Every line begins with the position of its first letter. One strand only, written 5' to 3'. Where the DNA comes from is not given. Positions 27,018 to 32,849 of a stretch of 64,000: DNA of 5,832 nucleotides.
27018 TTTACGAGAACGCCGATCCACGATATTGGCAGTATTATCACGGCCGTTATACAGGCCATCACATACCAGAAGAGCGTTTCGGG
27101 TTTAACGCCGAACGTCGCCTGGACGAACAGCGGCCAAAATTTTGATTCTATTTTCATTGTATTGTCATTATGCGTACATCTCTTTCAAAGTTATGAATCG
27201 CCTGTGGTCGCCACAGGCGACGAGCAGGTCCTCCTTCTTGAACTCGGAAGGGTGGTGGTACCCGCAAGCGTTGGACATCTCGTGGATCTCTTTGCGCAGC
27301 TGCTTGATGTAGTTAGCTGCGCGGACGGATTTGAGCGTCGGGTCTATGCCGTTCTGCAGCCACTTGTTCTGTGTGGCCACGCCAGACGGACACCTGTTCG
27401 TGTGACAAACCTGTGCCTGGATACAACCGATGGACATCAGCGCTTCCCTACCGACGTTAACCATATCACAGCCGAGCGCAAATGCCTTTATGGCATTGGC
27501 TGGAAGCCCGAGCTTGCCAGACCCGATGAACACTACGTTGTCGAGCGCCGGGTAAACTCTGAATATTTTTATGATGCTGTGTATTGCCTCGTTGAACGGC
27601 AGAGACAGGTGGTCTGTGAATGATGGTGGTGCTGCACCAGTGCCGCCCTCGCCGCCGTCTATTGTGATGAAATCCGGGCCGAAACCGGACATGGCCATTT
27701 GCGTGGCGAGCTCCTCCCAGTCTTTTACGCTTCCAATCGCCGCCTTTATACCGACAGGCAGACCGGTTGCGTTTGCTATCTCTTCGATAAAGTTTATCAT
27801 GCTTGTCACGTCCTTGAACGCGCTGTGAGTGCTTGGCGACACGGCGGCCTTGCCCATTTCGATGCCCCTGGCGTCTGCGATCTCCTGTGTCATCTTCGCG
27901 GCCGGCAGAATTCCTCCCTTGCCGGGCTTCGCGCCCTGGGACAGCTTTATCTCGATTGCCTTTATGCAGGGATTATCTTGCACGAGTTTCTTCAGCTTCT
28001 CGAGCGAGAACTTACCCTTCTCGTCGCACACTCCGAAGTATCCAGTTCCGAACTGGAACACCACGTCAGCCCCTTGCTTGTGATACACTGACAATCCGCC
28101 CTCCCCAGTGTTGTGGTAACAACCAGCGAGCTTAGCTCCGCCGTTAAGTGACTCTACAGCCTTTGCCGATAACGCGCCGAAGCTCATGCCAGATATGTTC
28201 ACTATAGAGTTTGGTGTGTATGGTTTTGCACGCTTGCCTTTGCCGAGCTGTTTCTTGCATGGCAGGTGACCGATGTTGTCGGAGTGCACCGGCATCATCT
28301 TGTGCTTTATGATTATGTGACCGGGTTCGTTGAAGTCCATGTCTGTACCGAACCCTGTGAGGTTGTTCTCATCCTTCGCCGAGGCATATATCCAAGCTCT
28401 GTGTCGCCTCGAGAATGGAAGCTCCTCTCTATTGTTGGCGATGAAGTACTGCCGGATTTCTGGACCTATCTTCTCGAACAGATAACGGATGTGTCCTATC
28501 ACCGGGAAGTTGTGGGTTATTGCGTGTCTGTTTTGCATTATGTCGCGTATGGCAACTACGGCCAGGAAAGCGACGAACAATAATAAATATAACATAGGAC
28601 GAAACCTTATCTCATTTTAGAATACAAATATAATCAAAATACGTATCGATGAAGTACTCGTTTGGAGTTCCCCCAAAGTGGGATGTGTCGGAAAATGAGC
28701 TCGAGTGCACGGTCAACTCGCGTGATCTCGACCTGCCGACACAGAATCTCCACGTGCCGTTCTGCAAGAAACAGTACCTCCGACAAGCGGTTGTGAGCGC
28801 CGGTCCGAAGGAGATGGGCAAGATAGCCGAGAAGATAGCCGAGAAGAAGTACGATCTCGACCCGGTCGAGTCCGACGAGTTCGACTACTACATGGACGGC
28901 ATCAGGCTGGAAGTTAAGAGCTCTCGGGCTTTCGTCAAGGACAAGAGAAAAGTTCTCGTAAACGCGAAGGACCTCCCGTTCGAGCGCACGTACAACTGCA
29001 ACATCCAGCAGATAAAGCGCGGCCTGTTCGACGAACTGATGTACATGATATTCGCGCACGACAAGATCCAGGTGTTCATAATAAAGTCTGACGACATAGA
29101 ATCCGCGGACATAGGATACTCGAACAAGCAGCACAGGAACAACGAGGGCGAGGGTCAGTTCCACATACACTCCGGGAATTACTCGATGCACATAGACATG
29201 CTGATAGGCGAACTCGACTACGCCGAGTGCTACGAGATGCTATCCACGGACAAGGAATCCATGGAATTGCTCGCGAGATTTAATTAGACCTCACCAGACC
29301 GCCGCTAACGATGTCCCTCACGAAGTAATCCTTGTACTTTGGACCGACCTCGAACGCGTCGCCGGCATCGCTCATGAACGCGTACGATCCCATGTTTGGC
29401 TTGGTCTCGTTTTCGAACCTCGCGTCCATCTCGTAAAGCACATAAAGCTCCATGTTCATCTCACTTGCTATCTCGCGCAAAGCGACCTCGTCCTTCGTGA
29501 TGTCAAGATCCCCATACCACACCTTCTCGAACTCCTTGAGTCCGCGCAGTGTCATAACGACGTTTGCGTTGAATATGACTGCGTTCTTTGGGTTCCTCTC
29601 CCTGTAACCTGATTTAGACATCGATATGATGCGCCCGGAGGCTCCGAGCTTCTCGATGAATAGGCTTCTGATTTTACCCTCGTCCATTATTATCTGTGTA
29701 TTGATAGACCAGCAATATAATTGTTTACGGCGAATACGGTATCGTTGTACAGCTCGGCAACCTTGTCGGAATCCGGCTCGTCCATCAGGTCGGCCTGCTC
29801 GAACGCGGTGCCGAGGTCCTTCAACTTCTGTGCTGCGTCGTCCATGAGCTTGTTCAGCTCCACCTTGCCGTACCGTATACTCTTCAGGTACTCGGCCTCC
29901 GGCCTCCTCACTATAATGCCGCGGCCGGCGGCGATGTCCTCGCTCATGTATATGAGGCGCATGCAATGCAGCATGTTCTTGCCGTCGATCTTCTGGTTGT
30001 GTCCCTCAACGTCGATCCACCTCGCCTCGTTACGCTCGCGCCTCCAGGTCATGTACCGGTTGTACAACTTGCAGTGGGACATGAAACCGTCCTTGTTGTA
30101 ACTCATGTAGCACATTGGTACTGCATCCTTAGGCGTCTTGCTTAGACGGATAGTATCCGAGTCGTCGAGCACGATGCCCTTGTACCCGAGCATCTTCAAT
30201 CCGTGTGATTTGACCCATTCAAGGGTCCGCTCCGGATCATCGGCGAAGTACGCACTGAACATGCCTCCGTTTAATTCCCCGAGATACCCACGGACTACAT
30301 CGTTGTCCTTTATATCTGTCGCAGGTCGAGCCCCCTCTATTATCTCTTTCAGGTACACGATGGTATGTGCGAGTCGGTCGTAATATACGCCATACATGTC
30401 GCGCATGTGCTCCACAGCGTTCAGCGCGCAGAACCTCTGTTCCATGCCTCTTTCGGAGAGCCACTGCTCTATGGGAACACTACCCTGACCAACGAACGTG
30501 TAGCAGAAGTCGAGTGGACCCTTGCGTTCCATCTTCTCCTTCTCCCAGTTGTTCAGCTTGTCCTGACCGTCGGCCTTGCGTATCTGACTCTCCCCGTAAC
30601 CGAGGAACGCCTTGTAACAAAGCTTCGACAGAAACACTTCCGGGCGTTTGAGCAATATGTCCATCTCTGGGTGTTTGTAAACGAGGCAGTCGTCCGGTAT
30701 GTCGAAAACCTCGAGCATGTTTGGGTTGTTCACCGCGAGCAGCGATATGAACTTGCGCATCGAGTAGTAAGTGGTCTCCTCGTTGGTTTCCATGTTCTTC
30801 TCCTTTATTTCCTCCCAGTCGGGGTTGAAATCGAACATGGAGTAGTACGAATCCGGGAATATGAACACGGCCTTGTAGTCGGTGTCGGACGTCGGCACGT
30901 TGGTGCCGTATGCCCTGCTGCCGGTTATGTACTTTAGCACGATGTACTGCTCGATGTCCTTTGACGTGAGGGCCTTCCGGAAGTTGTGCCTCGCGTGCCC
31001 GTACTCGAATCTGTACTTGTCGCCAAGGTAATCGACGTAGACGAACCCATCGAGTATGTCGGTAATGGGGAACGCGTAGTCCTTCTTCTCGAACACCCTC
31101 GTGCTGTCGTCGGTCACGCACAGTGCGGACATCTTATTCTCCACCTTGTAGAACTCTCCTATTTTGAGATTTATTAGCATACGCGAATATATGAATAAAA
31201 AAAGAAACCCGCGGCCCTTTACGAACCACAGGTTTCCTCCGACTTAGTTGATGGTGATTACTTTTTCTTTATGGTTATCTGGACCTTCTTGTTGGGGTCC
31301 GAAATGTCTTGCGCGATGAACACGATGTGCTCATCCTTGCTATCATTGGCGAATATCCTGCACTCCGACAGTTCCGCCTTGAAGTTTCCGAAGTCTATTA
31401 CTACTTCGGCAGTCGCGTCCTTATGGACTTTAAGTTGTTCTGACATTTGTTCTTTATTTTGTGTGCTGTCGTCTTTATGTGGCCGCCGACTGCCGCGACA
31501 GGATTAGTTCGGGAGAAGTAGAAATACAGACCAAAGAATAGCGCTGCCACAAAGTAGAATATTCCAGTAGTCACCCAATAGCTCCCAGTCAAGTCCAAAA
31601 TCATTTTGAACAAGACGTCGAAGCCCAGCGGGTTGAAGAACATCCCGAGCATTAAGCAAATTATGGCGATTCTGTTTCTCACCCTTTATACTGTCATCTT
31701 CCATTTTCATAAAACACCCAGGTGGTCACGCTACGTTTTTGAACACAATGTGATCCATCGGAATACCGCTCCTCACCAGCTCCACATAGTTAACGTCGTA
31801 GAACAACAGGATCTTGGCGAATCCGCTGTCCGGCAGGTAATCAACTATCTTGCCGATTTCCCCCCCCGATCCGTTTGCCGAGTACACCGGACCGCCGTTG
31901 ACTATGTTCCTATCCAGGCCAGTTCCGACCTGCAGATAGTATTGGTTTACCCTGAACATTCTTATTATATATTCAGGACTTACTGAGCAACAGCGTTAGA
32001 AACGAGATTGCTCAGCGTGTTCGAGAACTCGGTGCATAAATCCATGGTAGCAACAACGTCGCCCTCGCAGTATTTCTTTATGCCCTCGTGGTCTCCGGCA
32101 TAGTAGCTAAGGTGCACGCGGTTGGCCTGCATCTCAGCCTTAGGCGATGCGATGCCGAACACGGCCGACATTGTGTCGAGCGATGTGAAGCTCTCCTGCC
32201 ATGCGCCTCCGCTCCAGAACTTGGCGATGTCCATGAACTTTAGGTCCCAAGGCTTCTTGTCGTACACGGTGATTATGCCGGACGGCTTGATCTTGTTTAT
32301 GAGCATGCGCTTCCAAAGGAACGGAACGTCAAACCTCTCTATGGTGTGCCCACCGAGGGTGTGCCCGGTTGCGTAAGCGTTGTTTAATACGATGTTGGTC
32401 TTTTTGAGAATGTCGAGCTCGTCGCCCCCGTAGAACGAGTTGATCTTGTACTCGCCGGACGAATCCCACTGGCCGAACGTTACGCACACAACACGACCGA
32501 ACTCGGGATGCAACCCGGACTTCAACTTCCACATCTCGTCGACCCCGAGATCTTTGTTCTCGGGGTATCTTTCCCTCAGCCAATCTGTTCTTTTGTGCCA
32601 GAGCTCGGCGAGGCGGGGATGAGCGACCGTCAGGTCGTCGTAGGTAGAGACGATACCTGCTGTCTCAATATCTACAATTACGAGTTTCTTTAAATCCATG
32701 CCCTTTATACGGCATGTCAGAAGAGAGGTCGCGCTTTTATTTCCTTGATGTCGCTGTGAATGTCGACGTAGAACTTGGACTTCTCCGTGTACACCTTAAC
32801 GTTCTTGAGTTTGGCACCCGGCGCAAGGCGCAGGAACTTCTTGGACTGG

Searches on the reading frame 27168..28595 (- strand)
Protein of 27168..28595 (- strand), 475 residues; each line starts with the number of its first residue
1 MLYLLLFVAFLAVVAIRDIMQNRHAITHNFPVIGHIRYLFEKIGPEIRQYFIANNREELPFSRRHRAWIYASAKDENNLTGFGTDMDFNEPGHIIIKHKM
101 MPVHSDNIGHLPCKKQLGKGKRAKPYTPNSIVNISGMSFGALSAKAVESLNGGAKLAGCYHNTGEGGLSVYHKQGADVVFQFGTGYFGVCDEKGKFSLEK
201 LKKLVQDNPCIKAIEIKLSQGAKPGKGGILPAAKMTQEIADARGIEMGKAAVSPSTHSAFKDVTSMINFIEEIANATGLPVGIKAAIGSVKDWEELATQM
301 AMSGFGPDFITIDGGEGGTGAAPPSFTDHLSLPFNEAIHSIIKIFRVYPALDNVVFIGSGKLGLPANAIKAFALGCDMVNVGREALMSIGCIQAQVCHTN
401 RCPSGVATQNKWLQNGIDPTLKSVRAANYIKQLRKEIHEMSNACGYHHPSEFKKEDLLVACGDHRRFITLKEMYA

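Call 55: search_protein_families(library=pfam, proteins=[window:27168-28595:-], max_evalue=0.001)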
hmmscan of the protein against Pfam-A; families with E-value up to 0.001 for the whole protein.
window:27168-28595:- (475 aa): 1 family
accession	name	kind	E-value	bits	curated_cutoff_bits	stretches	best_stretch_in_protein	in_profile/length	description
PF01645.23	Glu_synthase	-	1.8e-76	258.2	20.4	1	129-446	66-368/369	Conserved region in glutamate synthase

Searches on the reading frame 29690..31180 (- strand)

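Call 55: search_protein_families(library=pfam, proteins=[window:29690-31180:-], max_evalue=0.001)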
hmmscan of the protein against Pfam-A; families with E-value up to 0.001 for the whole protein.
window:29690-31180:- (496 aa): 1 family
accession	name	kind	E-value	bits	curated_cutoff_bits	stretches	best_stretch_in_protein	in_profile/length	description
PF10127.15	RlaP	-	5.5e-16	59.4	23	1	79-203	19-140/249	RNA repair pathway DNA polymerase beta family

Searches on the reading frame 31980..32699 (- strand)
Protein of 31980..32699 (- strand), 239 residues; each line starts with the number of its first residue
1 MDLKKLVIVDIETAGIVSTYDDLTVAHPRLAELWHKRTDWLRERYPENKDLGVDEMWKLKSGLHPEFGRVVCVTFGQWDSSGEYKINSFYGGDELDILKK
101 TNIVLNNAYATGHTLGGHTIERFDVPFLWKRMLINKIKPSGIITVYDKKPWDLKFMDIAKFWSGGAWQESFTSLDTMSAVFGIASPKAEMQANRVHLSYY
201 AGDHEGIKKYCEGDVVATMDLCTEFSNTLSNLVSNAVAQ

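Call 6: search_protein_families(library=pfam, proteins=[window:31980-32699:-], max_evalue=0.01)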
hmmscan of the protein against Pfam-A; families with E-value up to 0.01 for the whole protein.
window:31980-32699:- (239 aa): 2 families
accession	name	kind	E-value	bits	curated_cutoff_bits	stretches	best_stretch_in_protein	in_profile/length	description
PF10108.15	DNA_pol_B_exo2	-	2.2e-08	34.5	24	1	66-219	7-167/213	Predicted 3'-5' exonuclease related to the exonuclease domain of PolB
PF13482.12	RNase_H_2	-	0.0035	17.8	22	0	62-223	9-162/165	RNase_H superfamily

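Call 48: search_protein_families(library=phrogs, proteins=[window:31980-32699:-], max_evalue=0.001)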
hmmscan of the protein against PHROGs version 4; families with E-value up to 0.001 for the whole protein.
window:31980-32699:- (239 aa): 2 families
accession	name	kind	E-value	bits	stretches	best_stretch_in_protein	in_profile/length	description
phrog_25228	-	DNA, RNA and nucleotide metabolism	4.5e-29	102.5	1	3-233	10-234/326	3'-5' exonuclease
phrog_403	-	DNA, RNA and nucleotide metabolism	5.4e-11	43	1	4-236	65-257/321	DNA polymerase exonuclease subunit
